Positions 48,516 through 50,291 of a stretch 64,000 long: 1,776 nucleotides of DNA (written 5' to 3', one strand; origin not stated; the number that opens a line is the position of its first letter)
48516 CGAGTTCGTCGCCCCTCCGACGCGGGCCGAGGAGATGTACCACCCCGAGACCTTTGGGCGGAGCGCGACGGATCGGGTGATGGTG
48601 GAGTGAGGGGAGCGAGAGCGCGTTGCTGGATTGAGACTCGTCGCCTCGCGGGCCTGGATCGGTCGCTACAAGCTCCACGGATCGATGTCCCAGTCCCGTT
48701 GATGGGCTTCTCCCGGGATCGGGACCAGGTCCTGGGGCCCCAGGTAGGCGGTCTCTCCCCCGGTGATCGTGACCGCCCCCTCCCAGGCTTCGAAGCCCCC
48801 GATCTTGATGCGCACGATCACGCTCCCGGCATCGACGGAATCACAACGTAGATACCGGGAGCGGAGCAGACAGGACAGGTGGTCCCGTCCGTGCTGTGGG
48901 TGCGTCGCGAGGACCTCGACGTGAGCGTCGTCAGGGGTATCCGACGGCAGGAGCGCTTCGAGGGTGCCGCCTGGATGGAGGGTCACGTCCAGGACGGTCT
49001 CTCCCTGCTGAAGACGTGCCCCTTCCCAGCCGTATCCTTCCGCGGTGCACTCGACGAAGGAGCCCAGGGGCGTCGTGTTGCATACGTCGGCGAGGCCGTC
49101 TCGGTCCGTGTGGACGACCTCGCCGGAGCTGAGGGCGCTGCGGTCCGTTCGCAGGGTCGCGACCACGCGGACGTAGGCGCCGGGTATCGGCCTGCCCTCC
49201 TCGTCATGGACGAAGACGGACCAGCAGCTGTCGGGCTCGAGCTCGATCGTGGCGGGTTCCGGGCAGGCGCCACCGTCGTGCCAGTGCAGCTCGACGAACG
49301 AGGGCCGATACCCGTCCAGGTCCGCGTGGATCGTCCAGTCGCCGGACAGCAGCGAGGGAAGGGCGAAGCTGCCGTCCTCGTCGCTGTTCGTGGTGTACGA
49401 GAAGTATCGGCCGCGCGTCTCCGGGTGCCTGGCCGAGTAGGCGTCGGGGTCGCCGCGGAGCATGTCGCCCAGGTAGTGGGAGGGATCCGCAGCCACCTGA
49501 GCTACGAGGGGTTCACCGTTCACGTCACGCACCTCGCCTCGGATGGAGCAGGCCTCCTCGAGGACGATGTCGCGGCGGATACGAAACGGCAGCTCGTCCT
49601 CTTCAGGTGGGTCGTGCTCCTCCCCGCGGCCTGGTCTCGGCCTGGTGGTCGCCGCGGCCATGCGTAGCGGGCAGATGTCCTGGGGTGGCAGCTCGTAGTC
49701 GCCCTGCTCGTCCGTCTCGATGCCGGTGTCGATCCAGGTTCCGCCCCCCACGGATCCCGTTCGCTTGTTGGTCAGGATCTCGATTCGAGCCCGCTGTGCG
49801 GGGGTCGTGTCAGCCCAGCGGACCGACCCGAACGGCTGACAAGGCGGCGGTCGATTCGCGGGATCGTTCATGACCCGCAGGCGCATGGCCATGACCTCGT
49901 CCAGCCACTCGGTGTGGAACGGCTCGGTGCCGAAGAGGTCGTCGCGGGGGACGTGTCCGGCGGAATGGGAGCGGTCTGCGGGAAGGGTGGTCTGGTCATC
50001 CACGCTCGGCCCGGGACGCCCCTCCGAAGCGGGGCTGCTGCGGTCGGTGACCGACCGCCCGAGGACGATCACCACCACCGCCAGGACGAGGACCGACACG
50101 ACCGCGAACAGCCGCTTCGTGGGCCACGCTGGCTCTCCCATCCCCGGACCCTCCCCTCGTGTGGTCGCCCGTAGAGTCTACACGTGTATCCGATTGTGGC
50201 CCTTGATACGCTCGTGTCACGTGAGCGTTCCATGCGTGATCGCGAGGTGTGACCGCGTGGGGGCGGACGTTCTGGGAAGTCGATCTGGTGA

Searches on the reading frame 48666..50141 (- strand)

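Call 70: search_protein_families(library=pfam, proteins=[window:48666-50141:-], max_evalue=0.0001)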
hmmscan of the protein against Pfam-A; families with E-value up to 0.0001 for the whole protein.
window:48666-50141:- (491 aa): 1 family
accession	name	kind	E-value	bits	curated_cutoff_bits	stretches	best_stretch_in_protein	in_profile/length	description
PF13620.12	CarboxypepD_reg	-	1.5e-14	54.5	32.3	0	247-282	28-63/82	Carboxypeptidase regulatory-like domain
